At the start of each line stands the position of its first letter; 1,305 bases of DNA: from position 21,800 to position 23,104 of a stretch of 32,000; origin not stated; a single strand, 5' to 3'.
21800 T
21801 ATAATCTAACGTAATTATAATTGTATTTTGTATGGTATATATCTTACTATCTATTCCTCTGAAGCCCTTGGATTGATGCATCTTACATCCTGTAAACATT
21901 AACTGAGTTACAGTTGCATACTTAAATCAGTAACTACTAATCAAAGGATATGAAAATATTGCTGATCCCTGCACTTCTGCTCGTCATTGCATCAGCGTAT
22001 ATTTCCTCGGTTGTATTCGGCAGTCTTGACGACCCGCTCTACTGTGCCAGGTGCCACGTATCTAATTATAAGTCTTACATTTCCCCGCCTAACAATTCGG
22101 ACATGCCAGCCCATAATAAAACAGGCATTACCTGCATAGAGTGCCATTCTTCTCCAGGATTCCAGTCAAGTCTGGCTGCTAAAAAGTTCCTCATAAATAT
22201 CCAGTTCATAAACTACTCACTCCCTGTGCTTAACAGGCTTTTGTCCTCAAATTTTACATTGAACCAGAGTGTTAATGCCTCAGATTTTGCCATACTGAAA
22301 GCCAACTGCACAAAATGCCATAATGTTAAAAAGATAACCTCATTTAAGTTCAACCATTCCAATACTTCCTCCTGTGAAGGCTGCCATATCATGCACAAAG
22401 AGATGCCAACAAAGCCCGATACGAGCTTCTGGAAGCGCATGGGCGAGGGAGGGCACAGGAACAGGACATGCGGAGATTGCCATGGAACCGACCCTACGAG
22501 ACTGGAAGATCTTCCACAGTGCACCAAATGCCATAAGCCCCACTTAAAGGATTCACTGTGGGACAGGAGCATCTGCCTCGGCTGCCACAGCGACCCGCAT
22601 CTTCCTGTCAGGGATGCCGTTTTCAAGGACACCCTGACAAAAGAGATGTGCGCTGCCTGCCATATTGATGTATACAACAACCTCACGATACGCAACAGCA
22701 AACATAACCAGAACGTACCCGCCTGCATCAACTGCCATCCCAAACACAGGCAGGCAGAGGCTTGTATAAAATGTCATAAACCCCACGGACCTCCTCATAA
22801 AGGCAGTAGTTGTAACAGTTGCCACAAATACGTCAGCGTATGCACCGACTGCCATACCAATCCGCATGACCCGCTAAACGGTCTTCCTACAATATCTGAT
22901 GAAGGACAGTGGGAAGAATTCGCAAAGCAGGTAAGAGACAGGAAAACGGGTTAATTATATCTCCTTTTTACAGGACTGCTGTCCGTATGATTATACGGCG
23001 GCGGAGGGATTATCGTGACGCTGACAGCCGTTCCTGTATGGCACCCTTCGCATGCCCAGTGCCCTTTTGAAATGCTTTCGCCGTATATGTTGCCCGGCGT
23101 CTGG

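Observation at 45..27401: A 27-kb multiheme-cytochrome island next to mcrA reads like a complete candidate extracellular electron-transfer conduit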

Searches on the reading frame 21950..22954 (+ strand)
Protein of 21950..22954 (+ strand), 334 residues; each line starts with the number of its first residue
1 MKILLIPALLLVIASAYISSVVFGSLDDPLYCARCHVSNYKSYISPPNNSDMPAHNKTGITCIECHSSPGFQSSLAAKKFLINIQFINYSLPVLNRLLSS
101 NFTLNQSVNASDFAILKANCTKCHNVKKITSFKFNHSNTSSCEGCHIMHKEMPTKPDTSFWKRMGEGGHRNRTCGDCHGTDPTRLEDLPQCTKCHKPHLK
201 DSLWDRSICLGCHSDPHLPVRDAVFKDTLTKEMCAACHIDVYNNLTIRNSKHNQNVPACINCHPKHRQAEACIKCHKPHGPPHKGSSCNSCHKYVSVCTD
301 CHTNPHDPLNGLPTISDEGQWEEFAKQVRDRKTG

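Call 5: search_protein_families(library=pfam, proteins=[window:21950-22954:+], max_evalue=0.01)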
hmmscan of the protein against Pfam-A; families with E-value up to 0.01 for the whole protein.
window:21950-22954:+ (334 aa): 5 families
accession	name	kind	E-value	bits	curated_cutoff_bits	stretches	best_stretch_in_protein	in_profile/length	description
PF14522.11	Cytochrome_C7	-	1.5e-09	37.9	24.8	1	207-263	14-66/67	Cytochrome c7 and related cytochrome c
PF14537.11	Cytochrom_c3_2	-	2.6e-06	28.2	25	0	118-213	7-78/79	Cytochrome c3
PF02085.21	Cytochrom_CIII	-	0.0011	19.8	22.9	0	31-68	48-84/101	Class III cytochrome C family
PF03264.19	Cytochrom_NNT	-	0.0011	19.1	24.1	1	4-178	11-164/174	NapC/NirT cytochrome c family, N-terminal region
PF22113.1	Mtrc-MtrF_II-IV_dom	-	0.0014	18.6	30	0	32-180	9-165/176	Outer membrane cytochrome MtrC/MtrF-like, domains II/IV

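Call 7: find_encoding_contigs(protein=window:21950-22954:+, flank=10000, max_places=8)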
Protein window:21950-22954:+ (334 aa): no gene with exactly this product is on record in the collection.

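Call 11: find_homologous_proteins(query=window:21950-22954:+)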
Query window:21950-22954:+ (334 aa): 58 proteins with E <= 0.001 among 598 candidates.
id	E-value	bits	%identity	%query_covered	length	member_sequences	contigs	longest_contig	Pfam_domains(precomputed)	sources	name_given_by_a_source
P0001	6.0e-202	688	85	100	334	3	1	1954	PF14537.12,PF14522.12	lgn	-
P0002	2.5e-192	657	81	100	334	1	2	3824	PF14537.12,PF03264.20,PF14522.12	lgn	-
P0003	7.0e-176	603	75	100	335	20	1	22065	PF14537.12,PF14522.12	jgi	jgi:hypothetical protein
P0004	1.9e-172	591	73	100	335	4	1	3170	PF14537.12,PF14522.12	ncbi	-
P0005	1.5e-165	569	72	98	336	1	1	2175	PF09699.16,PF14537.12,PF22678.2,PF03264.20,PF14522.12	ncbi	-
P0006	5.1e-156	537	66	99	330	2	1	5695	PF14537.12,PF14522.12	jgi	-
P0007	1.4e-152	526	69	99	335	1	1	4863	PF14537.12,PF14522.12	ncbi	-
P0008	9.2e-152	523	66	99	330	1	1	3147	PF09699.16,PF14537.12,PF14522.12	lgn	-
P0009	8.0e-149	514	64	99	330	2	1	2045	PF14537.12,PF14522.12,PF22113.2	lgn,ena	-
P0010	1.1e-147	510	63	99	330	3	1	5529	PF14537.12,PF03264.20,PF14522.12,PF22113.2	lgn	-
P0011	4.8e-144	498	62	99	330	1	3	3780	PF09699.16,PF14537.12,PF14522.12,PF22113.2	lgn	-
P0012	6.1e-144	498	62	95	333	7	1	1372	PF14537.12,PF03264.20,PF14522.12,PF22113.2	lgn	-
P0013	1.5e-143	496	63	98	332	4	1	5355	PF22678.2,PF14522.12,PF22113.2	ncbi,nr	ncbi:MAG: NapC/NirT family cytochrome c [Euryarchaeota archaeon]|nr:NapC/NirT family cytochrome c [E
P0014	1.7e-143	496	63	98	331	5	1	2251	PF03264.20,PF14522.12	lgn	-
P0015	6.3e-143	494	65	99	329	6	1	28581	PF14537.12,PF14522.12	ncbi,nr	ncbi:MAG: hypothetical protein O8C63_02180 [Candidatus Methanoperedens sp.]|nr:hypothetical protein 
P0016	8.1e-143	494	63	95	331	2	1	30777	PF03264.20,PF14522.12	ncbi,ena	-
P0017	1.3e-142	493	62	94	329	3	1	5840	PF14537.12,PF03264.20,PF02085.22,PF14522.12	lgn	-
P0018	2.0e-142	493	63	99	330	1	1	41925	PF14537.12,PF03264.20,PF02085.22,PF14522.12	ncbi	ncbi:MAG: NapC/NirT family cytochrome c [Candidatus Methanoperedens sp.]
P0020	2.1e-141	489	60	99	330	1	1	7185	PF09699.16,PF14537.12,PF22678.2,PF03264.20,PF02085.22,PF14522.12,PF22113.2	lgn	-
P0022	8.2e-141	487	61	95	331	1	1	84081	PF09699.16,PF14537.12,PF14522.12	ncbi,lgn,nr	ncbi:MAG: hypothetical protein PHU34_02660 [Candidatus Methanoperedens sp.]|nr:hypothetical protein 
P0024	9.6e-141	487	62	95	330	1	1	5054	PF09699.16,PF14537.12,PF22678.2,PF03264.20,PF14522.12,PF22113.2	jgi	jgi:hypothetical protein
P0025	7.9e-139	481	61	99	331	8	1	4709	PF14537.12,PF03264.20,PF02085.22,PF14522.12,PF22113.2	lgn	-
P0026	1.0e-138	481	59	99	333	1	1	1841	PF14537.12,PF03264.20,PF14522.12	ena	-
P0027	1.8e-137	476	61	94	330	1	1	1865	PF14537.12,PF03264.20,PF14522.12,PF22113.2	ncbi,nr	ncbi:MAG: NapC/NirT family cytochrome c [Candidatus Methanoperedens sp.]|nr:NapC/NirT family cytochr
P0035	3.6e-132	459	59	99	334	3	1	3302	PF14537.12,PF03264.20,PF02085.22,PF14522.12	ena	-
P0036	3.8e-131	456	57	99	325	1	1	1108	PF14537.12,PF03264.20,PF02085.22,PF14522.12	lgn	-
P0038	5.6e-126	439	57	98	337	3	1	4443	PF14537.12,PF03264.20,PF14522.12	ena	-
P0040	5.8e-125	435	57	99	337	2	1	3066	PF09699.16,PF14537.12,PF03264.20,PF02085.22,PF14522.12,PF22113.2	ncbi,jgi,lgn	-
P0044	1.5e-116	408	53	100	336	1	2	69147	PF14537.12,PF14522.12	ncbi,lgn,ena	-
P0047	4.4e-103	363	50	96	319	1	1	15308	PF14537.12,PF03264.20,PF02085.22,PF14522.12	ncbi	-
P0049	2.4e-68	249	42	92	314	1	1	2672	PF14537.12,PF22678.2,PF03264.20,PF14522.12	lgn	-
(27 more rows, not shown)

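Call 12: find_encoding_contigs(protein=P0022, flank=10000, max_places=2)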
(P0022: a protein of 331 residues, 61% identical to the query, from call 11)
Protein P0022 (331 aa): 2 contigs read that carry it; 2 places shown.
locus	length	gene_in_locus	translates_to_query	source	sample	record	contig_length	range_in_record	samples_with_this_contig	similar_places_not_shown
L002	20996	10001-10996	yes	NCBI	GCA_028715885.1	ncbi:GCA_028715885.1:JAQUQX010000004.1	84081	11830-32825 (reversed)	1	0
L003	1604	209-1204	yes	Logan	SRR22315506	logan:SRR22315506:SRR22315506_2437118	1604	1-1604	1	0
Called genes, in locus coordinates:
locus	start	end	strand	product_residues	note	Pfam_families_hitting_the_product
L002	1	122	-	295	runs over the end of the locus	PF01261:AP_endonuc_2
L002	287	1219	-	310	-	PF07670:Gate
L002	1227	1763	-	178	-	PF20229:ChrB_N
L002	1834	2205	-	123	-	PF06803:DUF1232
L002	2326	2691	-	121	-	PF06146:PsiE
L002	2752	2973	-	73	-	-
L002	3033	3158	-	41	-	-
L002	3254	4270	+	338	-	PF04014:MazE_antitoxin, PF01895:PhoU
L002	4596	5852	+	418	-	PF05221:AdoHcyase, PF02826:2-Hacid_dh_C, PF00670:AdoHcyase_NAD, PF07991:KARI_N (weak)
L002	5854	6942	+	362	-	-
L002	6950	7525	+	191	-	PF01583:APS_kinase, PF13671:AAA_33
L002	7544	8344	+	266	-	PF00459:Inositol_P, PF00316:FBPase (weak)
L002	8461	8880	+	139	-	-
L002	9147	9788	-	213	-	PF14522:Cytochrome_C7 (faint), PF02085:Cytochrom_CIII (faint)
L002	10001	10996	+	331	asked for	PF09699:Paired_CXXCH_1 (faint), PF14522:Cytochrome_C7 (faint), PF14537:Cytochrom_c3_2 (faint)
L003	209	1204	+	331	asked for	PF09699:Paired_CXXCH_1 (faint), PF14522:Cytochrome_C7 (faint), PF14537:Cytochrom_c3_2 (faint)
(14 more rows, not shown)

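Call 13: find_encoding_contigs(protein=P0044, flank=10000, max_places=2)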
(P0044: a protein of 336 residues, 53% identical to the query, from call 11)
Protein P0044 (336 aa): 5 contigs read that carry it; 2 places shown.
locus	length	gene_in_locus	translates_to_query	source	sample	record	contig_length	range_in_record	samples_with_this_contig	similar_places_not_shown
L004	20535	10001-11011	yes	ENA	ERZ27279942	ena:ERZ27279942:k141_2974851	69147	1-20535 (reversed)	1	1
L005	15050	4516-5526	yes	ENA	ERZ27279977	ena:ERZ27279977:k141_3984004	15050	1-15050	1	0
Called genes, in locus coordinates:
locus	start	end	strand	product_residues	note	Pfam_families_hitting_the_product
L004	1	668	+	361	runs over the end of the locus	-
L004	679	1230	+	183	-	PF01583:APS_kinase, PF08433:KTI12 (weak), PF13238:AAA_18 (weak), PF13671:AAA_33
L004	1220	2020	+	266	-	PF00459:Inositol_P, PF00316:FBPase (weak)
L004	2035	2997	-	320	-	-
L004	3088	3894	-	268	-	PF13231:PMT_2 (weak)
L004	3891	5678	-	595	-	PF13231:PMT_2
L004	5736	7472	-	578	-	PF13231:PMT_2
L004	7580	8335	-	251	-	PF14522:Cytochrome_C7 (faint), PF22113:Mtrc-MtrF_II-IV_dom (weak)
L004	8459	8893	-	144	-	-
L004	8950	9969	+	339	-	PF14522:Cytochrome_C7 (faint), PF14537:Cytochrom_c3_2 (faint), PF22113:Mtrc-MtrF_II-IV_dom (faint)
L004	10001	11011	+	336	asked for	PF14522:Cytochrome_C7 (faint), PF14537:Cytochrom_c3_2 (faint)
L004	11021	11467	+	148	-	PF01989:AcnX_swivel_put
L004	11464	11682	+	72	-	-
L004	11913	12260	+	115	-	PF03259:Robl_LC7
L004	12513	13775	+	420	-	PF00815:Histidinol_dh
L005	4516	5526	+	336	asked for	PF14522:Cytochrome_C7 (faint), PF14537:Cytochrom_c3_2 (faint)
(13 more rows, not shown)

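Call 14: find_encoding_contigs(protein=P0003, flank=10000, max_places=2)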
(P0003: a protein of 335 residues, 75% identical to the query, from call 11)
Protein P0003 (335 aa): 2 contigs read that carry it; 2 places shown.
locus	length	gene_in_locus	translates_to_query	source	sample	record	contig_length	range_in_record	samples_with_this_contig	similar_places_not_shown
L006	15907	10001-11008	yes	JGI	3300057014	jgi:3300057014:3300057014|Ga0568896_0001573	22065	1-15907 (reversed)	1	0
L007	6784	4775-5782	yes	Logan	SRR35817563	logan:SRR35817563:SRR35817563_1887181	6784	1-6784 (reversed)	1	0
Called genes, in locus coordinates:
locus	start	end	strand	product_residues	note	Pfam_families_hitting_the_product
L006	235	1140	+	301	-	PF13641:Glyco_tranf_2_3, PF00535:Glycos_transf_2, PF10111:Glyco_tranf_2_2 (weak), PF13632:Glyco_trans_2_3 (weak)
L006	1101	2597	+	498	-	PF02310:B12-binding, PF04055:Radical_SAM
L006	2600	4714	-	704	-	PF02366:PMT, PF13231:PMT_2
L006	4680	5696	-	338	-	PF01408:GFO_IDH_MocA, PF02894:GFO_IDH_MocA_C, PF22725:GFO_IDH_MocA_C3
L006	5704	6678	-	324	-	PF04015:DUF362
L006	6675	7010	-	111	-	-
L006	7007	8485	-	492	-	-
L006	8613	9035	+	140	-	-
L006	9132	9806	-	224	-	PF02085:Cytochrom_CIII (faint), PF14522:Cytochrome_C7 (faint), PF22113:Mtrc-MtrF_II-IV_dom (faint)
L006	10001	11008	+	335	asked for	PF14522:Cytochrome_C7 (faint), PF14537:Cytochrom_c3_2 (faint)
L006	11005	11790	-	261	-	-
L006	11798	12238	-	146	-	-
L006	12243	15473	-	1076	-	PF16656:Pur_ac_phosph_N (weak), PF14537:Cytochrom_c3_2 (faint), PF14522:Cytochrome_C7 (weak), PF22113:Mtrc-MtrF_II-IV_dom (weak), PF02085:Cytochrom_CIII (weak)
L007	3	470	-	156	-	?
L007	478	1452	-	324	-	PF04015:DUF362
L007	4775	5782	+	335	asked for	PF14522:Cytochrome_C7 (faint), PF14537:Cytochrom_c3_2 (faint)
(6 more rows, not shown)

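Call 36: find_related_loci(query=A3, collection=genome_contigs, flank=10000)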
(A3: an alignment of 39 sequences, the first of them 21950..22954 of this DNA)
Query A3 (334 aa) in genome_contigs; peptide patterns used: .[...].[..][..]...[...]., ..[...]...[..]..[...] (x = any residue, [..] = any of these).
53 stretches matched a pattern; 25 encode a relative of the query (tblastn E <= 1e-3); 25 distinct loci.
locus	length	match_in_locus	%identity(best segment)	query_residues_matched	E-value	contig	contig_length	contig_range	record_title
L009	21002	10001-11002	71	1-333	8e-171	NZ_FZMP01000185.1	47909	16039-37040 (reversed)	Candidatus Methanoperedens nitroreducens isolate Mnv1, whole genome shotgun sequence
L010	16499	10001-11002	74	1-333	5e-171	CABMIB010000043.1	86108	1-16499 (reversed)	uncultured archaeon isolate LFW-280_3_1 genome assembly, contig: LFW28031_29, whole genome shotgun sequence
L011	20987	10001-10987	65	1-331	2e-144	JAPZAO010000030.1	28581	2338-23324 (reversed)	MAG: Candidatus Methanoperedens sp. isolate SR-VP_26_10_2019_2_100cm_44_46 SR-VP_26_10_2019_2_100cm_scaffold_1323, whole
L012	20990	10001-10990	63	1-331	6e-144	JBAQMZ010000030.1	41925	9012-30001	MAG: Candidatus Methanoperedens sp. isolate MFD12050_ilm_asm_bin25 k127_80264, whole genome shotgun sequence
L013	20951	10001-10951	61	15-332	5e-138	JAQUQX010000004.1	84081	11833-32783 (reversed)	MAG: Candidatus Methanoperedens sp. isolate STD1_6 NODE_560_length_84081_cov_19.776783_Sandtown_D1, whole genome shotgun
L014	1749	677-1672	60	1-331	2e-145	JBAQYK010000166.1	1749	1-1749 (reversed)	MAG: Candidatus Methanoperedens sp. isolate MFD12011_ilm_asm_bin3 k127_33941, whole genome shotgun sequence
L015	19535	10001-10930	64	21-331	2e-134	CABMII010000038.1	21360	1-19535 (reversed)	uncultured archaeon isolate LFW-280_4 genome assembly, contig: LFW2804_132, whole genome shotgun sequence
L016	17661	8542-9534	57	1-327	6e-128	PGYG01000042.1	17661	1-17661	MAG: Candidatus Methanoperedenaceae archaeon HGW-Methanoperedenaceae-1 08E140C01_10kDa_scaffold_1640, whole genome shotg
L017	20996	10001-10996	55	1-331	2e-122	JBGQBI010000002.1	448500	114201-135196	MAG: Candidatus Methanoperedens sp. isolate OBJ2_061818_130_10 k141_294702_length_448500_cov_1366.8018, whole genome sho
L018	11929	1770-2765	54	1-331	2e-119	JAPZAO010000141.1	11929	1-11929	MAG: Candidatus Methanoperedens sp. isolate SR-VP_26_10_2019_2_100cm_44_46 SR-VP_26_10_2019_2_100cm_scaffold_4960, whole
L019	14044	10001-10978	55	5-331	2e-119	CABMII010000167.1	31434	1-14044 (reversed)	uncultured archaeon isolate LFW-280_4 genome assembly, contig: LFW2804_94, whole genome shotgun sequence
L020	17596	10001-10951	63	15-331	6e-140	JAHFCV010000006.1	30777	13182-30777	MAG: Candidatus Methanoperedens sp. isolate nzgw23 NODE_1333_length_30778_cov_3.641583, whole genome shotgun sequence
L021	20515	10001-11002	53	1-333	2e-116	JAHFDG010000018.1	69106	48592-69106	MAG: Candidatus Methanoperedens sp. isolate nzgw24 NODE_284_length_69107_cov_10.936886, whole genome shotgun sequence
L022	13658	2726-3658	50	6-327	3e-106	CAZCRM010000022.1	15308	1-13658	MAG TPA_asm: uncultured Methanosarcinales archaeon isolate SRP216583_co2_253 genome assembly, contig: NODE_2962_length_1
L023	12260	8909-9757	31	12-307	1e-31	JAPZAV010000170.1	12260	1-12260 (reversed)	MAG: Candidatus Methanoperedens sp. isolate RifSed_csp2_16ft_3_45_12 RifSed_csp2_16ft_3_scaffold_9139, whole genome shot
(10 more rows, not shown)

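Call 39: predict_structure(alignment_id=A3)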
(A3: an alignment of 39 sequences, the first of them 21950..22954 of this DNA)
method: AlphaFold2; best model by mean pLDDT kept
length: 334 residues; sequences in the alignment: 39
mean_pLDDT: 73.5   pTM: 0.41
mean pLDDT of the five models: 73.5, 71.6, 68.1, 64.3, 61.4
residues with pLDDT >= 90: 2; 70-90: 218; 50-70: 93; < 50: 21
segments of 3 or more residues with pLDDT < 50: 130-136, 150-160
pLDDT, mean of each block of 10 residues (from residue 1): 78 84 82 74 63 75 84 87 82 73 70 80 64 46 53 44 53 58 59 66 69 66 72 84 85 86 87 80 80 86 85 82 89 73
secondary structure, 60 per line:
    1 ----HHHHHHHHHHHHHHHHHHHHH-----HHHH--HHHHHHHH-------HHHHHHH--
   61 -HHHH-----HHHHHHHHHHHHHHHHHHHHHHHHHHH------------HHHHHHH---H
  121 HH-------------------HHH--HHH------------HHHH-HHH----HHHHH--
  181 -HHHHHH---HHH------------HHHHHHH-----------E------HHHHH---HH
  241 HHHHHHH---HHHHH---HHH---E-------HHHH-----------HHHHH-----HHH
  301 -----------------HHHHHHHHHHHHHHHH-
elements in order: H5-25 H31-34 H37-44 H52-58 H62-65 H71-97 H110-116 H162-165 H174-178 H182-187 H206-212 H231-235 H239-247 H251-255 H273-276 H288-292 H318-333

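Call 42: search_solved_structures(query=A3, max_evalue=1, show_alignments=2)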
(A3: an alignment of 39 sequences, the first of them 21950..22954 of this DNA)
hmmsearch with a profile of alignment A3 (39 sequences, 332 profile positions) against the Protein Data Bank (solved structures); distinct sequences matched with E-value up to 1: 36.
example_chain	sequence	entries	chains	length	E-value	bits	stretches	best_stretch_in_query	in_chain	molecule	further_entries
6r2q_A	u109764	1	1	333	2.1e-06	30.4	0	139-312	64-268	Cystathionine beta-synthase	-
3ov0_A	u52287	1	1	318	8.7e-06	28.4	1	187-307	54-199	Cytochrome c family protein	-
2ozy_A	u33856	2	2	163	2.1e-05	27.1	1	135-269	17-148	Cytochrome c-type protein nrfB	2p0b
4rkm_A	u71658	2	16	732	0.0001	24.8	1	131-299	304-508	MccA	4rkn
1ofw_A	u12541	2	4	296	0.001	21.5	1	249-295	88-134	NINE-HEME CYTOCHROME C | NINE HEME CYTOCHROME C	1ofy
7o0u_C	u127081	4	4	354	0.0013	21.2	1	45-131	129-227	MULTIHEME_CYTC domain-containing protein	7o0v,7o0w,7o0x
6v0a_A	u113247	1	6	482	0.0016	20.9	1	48-185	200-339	Nitrite reductase (cytochrome; ammonia-forming)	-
5ze8_A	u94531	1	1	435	0.0018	20.8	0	256-297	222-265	cytochrome c552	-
3ouq_A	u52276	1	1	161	0.0022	20.4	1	186-278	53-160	Cytochrome c family protein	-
1h29_A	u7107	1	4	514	0.0024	20.4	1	251-294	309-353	HIGH-MOLECULAR-WEIGHT CYTOCHROME C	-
9h19_C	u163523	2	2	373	0.0025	20.3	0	48-131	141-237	Photosynthetic reaction center cytochrome c subunit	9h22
1gws_A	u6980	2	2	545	0.0027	20.2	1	251-294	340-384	HIGH-MOLECULAR-WEIGHT CYTOCHROME C | High-molecular-weight cytochrome c precursor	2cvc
19hc_A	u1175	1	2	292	0.0032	19.9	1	250-295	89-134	PROTEIN (NINE-HAEM CYTOCHROME C)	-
5yq7_C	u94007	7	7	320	0.0035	19.8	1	93-187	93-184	Cytochrome subunit of photosynthetic reaction center | MULTIHEME_CYTC DOMAIN-CONTAINING PROTEIN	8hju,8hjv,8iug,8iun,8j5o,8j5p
8e5g_A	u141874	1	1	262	0.0045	19.4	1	227-319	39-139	c-type cytochrome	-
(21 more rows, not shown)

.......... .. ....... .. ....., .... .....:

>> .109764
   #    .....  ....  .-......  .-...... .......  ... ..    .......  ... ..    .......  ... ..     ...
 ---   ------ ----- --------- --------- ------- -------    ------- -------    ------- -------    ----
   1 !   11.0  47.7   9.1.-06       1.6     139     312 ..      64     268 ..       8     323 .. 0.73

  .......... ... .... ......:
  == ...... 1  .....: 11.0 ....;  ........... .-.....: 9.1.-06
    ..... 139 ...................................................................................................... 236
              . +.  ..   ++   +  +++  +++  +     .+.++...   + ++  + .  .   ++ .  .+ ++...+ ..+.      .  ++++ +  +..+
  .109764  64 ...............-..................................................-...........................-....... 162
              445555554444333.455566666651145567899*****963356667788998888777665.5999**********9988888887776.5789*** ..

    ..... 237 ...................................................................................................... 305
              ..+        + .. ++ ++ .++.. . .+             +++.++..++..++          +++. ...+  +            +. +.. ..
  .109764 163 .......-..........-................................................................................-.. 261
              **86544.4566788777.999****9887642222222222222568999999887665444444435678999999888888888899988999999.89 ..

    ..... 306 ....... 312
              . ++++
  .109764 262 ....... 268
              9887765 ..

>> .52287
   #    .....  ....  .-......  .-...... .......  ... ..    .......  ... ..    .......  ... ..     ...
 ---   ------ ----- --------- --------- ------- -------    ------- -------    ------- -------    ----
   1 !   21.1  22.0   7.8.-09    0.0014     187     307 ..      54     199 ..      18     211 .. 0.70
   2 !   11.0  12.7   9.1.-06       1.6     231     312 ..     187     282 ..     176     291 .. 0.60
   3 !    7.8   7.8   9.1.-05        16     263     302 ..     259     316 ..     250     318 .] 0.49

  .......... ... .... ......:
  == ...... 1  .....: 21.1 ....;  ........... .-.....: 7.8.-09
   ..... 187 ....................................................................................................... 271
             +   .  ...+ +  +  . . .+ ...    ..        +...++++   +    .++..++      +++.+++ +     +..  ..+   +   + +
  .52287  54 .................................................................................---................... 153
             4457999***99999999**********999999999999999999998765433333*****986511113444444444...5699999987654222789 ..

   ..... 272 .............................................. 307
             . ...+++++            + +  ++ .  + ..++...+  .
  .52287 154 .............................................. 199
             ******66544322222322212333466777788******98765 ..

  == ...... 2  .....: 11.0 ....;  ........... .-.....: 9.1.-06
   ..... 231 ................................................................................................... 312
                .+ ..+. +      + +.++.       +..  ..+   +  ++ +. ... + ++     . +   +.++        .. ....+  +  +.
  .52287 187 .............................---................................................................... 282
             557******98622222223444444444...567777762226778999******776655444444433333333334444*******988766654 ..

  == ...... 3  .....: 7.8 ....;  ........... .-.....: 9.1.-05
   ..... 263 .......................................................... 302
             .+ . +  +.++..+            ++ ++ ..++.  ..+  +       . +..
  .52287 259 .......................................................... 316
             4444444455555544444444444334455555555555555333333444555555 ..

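Call 43: fold_search(model_id=the predicted structure, library=pdb)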
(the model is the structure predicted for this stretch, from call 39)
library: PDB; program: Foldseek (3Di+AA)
matches with E <= 10: 1; with E <= 0.001: 0
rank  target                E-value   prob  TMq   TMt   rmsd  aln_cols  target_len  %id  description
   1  1out_A                9.7e+00  0.03  0.10  0.18  12.2        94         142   15  TROUT HEMOGLOBIN I (released 1997-01-11)

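Call 54: search_protein_families(library=ncbifam, proteins=[window:21950-22954:+], max_evalue=0.01)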
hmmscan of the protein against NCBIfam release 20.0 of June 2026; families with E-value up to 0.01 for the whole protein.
window:21950-22954:+ (334 aa): 5 families
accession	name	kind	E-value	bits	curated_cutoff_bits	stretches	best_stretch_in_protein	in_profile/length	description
TIGR03153.1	cytochr_NrfH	equivalog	6.7e-08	32.7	134.2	1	10-125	9-110/138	cytochrome c nitrite reductase small subunit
TIGR03508.1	decahem_SO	subfamily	2.7e-07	30.3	192.2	1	230-269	69-107/258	DmsE family decaheme c-type cytochrome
TIGR03146.1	cyt_nit_nrfB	equivalog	3.1e-07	30.8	166.6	1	28-179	10-142/145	cytochrome c nitrite reductase pentaheme subunit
NF008659.0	PRK11659.1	equivalog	2e-06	27.7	184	1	29-182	46-171/188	cytochrome c nitrite reductase pentaheme subunit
NF041028.1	decahem_GSU2203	exception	0.0051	16.1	325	0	118-266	102-255/317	GSU2203 family decaheme c-type cytochrome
